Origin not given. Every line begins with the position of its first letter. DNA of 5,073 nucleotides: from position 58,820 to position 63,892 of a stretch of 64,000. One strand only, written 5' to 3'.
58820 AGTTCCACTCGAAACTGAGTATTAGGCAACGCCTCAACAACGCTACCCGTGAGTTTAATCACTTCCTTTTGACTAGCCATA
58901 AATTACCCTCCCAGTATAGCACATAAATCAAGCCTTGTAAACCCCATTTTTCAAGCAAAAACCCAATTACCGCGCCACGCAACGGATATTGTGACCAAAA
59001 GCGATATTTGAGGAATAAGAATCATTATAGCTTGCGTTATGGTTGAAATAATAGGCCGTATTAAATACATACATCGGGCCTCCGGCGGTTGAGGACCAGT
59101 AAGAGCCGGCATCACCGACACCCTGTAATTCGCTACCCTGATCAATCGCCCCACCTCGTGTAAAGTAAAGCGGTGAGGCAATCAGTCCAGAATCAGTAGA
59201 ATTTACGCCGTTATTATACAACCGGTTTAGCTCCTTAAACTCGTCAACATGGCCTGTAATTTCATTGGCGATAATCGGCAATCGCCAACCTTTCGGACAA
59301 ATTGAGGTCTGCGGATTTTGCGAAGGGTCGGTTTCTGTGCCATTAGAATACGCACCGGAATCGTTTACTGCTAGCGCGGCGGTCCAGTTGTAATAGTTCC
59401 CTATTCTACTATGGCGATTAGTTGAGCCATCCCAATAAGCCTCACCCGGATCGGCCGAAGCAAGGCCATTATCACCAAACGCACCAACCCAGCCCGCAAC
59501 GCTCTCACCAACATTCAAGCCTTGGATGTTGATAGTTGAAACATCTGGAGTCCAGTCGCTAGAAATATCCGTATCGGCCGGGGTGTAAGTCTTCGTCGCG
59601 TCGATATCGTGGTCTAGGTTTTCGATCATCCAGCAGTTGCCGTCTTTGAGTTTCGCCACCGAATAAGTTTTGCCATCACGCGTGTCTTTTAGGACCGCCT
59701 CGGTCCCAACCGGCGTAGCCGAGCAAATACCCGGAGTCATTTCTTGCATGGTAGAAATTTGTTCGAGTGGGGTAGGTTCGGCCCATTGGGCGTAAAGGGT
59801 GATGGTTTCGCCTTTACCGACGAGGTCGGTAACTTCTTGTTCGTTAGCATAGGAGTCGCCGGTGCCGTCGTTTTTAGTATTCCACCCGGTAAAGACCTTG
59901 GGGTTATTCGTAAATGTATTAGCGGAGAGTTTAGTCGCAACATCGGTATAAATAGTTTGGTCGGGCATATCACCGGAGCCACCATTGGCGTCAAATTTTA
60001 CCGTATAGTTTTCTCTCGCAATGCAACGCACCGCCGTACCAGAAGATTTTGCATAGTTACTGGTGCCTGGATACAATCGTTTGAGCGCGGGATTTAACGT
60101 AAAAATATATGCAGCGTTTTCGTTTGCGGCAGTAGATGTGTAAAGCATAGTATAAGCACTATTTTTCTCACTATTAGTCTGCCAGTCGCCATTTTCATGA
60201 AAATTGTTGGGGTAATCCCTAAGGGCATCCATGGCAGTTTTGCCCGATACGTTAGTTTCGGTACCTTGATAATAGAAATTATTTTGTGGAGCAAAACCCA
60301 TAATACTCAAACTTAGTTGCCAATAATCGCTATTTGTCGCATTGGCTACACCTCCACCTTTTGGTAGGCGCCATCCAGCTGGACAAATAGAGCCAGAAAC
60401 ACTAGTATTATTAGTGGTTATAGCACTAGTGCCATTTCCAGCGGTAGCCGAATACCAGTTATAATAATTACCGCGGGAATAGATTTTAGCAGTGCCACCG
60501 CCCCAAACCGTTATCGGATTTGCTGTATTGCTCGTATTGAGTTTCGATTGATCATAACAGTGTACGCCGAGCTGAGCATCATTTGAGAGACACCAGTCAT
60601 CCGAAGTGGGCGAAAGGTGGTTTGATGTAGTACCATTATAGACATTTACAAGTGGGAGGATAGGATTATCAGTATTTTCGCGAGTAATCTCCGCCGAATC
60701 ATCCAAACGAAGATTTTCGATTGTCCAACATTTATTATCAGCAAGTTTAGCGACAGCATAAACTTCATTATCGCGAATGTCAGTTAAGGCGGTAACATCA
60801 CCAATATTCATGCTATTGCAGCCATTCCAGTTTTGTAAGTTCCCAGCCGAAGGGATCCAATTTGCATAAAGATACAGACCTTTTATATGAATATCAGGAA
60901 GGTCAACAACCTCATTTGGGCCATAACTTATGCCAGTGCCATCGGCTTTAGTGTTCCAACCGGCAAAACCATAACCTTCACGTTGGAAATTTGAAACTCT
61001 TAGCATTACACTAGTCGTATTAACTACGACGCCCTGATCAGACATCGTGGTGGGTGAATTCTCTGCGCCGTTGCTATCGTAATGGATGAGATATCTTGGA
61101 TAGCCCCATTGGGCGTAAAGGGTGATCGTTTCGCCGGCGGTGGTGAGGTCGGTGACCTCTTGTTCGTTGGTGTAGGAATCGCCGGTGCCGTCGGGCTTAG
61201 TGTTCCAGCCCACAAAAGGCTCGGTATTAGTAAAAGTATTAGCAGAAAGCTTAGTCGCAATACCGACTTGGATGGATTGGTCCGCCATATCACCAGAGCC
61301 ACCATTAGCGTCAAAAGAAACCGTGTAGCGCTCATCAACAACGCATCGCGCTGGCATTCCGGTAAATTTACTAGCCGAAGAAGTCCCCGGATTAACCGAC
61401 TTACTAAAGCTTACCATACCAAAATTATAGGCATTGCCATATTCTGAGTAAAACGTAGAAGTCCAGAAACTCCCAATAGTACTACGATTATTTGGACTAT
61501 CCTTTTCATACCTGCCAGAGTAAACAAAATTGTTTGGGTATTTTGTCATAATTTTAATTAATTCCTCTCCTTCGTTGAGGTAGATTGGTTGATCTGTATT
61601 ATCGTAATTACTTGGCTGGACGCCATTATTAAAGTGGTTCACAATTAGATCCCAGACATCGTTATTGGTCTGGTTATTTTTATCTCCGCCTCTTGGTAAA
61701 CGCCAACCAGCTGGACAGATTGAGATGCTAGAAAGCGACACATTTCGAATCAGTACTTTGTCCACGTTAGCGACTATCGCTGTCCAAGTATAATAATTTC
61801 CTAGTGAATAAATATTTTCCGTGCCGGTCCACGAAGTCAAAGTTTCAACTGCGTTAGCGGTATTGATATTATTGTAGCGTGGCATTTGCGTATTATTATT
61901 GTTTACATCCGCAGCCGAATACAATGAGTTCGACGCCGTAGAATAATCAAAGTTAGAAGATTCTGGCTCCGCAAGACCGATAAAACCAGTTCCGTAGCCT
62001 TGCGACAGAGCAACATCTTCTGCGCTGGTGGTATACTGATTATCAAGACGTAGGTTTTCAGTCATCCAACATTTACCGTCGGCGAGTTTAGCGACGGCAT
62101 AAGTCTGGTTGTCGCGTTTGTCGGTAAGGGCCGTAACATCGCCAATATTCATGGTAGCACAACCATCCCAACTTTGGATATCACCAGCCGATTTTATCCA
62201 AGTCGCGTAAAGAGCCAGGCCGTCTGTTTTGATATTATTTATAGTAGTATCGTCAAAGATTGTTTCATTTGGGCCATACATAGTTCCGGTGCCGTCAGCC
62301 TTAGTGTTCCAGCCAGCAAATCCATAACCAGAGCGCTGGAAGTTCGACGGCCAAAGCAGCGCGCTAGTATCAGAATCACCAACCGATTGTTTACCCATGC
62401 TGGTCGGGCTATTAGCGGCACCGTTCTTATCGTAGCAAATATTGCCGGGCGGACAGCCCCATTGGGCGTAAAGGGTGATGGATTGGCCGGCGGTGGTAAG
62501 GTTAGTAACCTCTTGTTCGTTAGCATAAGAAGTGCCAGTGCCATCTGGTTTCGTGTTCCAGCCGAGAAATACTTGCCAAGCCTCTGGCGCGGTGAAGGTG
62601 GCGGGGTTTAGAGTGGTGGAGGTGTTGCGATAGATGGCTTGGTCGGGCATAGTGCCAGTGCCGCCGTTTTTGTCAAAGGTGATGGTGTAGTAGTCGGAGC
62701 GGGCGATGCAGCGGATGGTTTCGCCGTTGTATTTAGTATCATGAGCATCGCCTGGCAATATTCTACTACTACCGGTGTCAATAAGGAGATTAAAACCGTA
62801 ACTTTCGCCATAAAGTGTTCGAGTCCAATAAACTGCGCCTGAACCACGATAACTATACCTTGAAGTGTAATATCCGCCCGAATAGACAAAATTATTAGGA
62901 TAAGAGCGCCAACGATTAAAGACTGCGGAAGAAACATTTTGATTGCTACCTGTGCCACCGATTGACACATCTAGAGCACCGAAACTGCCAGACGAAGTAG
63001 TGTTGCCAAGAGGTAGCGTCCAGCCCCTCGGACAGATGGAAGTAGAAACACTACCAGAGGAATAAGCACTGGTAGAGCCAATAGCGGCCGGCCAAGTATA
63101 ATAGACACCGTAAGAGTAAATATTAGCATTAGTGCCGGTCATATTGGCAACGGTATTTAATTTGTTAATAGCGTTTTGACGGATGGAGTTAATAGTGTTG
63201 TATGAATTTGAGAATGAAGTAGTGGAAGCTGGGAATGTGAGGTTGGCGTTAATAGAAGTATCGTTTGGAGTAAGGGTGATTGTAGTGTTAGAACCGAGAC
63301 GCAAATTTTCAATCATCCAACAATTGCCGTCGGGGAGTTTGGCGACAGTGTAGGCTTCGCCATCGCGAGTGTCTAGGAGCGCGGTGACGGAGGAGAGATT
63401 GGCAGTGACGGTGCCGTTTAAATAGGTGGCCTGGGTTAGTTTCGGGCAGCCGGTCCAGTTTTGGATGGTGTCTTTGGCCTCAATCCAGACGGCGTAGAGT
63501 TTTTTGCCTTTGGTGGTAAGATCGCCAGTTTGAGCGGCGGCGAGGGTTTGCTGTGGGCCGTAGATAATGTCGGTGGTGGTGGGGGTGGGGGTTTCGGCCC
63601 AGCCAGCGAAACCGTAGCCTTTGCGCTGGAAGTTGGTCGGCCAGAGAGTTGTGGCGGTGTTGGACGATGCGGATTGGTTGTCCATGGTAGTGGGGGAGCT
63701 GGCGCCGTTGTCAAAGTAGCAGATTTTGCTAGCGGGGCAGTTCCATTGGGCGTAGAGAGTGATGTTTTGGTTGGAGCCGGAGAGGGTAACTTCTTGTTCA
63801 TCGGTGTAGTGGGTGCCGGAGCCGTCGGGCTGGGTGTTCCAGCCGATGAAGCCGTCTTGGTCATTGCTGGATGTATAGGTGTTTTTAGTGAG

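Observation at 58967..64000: Giant repeat-modular protein (Flg_new repeats + four FISUMP-like domains) lying directly upstream of infA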

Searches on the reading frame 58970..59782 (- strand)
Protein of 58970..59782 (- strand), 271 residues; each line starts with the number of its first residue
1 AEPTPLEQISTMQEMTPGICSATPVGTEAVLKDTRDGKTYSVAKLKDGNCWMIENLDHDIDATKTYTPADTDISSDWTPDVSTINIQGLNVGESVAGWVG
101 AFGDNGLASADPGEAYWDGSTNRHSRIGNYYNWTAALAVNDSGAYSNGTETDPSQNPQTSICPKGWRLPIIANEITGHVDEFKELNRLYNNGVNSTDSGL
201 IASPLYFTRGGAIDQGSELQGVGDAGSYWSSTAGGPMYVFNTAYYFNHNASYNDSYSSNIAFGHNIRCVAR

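Call 23: search_protein_families(library=pfam, proteins=[window:58970-59782:-], max_evalue=1)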
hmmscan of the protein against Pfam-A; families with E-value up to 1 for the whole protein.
seq(271 aa): 1 family
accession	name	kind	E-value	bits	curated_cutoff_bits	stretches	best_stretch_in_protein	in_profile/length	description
PF09603.15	Fib_succ_major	-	3.3e-06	27.9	33.9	2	48-169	5-73/187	Fibrobacter succinogenes major domain (Fib_succ_major)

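Call 24: search_protein_families(library=ncbifam, proteins=[window:58970-59782:-], max_evalue=1)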
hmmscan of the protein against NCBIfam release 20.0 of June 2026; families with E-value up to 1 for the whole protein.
seq(271 aa): 1 family
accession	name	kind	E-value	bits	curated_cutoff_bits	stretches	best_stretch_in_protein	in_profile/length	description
TIGR02145.1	Fib_succ_major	domain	4.2e-13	50.4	41.65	2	122-270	41-175/176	FISUMP domain-containing protein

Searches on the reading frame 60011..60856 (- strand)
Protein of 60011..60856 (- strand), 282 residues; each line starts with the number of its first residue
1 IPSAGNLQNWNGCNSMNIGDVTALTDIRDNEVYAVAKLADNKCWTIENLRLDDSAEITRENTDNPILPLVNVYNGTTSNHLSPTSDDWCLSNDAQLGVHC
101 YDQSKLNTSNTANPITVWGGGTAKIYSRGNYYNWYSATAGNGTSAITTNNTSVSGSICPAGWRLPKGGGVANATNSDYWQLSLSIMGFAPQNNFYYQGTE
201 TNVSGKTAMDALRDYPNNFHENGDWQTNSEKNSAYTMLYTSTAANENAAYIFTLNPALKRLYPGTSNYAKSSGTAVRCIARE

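Call 23: search_protein_families(library=pfam, proteins=[window:60011-60856:-], max_evalue=1)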
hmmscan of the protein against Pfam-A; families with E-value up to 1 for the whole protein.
seq(282 aa): 1 family
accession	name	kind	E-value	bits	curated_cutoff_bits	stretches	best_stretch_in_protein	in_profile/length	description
PF09603.15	Fib_succ_major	-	4.6e-08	34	33.9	1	41-279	5-186/187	Fibrobacter succinogenes major domain (Fib_succ_major)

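Call 24: search_protein_families(library=ncbifam, proteins=[window:60011-60856:-], max_evalue=1)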
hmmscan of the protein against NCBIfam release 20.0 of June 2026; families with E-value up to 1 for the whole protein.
seq(282 aa): 1 family
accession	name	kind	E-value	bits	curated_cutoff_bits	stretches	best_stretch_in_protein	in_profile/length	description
TIGR02145.1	Fib_succ_major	domain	3.3e-11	44.2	41.65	1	24-280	2-175/176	FISUMP domain-containing protein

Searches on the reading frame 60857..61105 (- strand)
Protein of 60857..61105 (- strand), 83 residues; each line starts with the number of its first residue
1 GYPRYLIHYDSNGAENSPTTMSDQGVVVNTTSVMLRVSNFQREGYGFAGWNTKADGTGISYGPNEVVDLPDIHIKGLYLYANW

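Call 23: search_protein_families(library=pfam, proteins=[window:60857-61105:-], max_evalue=1)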
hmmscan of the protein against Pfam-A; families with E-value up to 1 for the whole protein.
seq(83 aa): 1 family
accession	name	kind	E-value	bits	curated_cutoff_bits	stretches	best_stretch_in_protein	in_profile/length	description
PF09479.16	Flg_new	-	4.3e-09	36.8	27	1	5-65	1-52/65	Listeria-Bacteroides repeat domain (List_Bact_rpt)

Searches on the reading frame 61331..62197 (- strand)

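Call 23: search_protein_families(library=pfam, proteins=[window:61331-62197:-], max_evalue=1)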
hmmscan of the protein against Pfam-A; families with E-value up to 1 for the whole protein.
seq(289 aa): 1 family
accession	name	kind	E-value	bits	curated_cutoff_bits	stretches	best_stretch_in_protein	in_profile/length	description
PF09603.15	Fib_succ_major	-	5.3e-08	33.8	33.9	1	41-286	5-186/187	Fibrobacter succinogenes major domain (Fib_succ_major)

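Call 24: search_protein_families(library=ncbifam, proteins=[window:61331-62197:-], max_evalue=1)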
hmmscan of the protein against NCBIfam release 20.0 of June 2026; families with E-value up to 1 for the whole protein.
seq(289 aa): 1 family
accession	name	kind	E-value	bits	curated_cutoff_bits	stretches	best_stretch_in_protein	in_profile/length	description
TIGR02145.1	Fib_succ_major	domain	1.8e-15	58.1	41.65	1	24-288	2-176/176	FISUMP domain-containing protein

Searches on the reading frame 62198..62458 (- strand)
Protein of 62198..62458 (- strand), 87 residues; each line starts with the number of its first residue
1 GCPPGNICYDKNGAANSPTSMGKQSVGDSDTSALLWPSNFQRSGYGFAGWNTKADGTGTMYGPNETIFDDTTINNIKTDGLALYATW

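Call 23: search_protein_families(library=pfam, proteins=[window:62198-62458:-], max_evalue=1)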
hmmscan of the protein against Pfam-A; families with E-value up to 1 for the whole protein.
seq(87 aa): 1 family
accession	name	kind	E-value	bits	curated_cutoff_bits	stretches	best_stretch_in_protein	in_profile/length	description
PF09479.16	Flg_new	-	1.4e-07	31.9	27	1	7-72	3-61/65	Listeria-Bacteroides repeat domain (List_Bact_rpt)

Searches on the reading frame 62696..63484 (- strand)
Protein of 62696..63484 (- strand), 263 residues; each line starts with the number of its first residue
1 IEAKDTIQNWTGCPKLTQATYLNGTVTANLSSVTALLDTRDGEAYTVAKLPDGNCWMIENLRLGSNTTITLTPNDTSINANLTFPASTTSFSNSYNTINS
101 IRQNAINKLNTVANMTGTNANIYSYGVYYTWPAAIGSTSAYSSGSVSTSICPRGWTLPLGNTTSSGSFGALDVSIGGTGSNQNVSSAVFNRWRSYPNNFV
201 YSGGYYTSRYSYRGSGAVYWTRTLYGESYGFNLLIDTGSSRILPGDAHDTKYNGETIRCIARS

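Call 23: search_protein_families(library=pfam, proteins=[window:62696-63484:-], max_evalue=1)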
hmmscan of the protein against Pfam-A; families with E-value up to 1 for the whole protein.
seq(263 aa): 2 families
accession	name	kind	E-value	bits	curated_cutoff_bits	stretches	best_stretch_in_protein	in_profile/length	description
PF09603.15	Fib_succ_major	-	3.4e-07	31.1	33.9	1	53-158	5-73/187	Fibrobacter succinogenes major domain (Fib_succ_major)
PF21556.3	AceES-2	-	0.045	15.2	27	1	96-130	5-39/102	Excretory-secretory protein 2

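Call 24: search_protein_families(library=ncbifam, proteins=[window:62696-63484:-], max_evalue=1)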
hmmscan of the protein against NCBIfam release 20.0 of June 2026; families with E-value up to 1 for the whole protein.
seq(263 aa): 1 family
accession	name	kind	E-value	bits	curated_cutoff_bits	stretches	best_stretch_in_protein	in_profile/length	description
TIGR02145.1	Fib_succ_major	domain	4.7e-13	50.2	41.65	1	36-261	2-175/176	FISUMP domain-containing protein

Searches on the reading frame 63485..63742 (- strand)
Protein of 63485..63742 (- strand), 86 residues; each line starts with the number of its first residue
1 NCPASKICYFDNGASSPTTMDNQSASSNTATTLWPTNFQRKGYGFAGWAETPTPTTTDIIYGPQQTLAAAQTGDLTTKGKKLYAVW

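Call 23: search_protein_families(library=pfam, proteins=[window:63485-63742:-], max_evalue=1)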
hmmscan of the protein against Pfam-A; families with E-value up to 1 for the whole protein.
seq(86 aa): 1 family
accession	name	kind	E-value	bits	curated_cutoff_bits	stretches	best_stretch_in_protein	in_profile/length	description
PF09479.16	Flg_new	-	0.00058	20.4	27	1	9-56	5-46/65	Listeria-Bacteroides repeat domain (List_Bact_rpt)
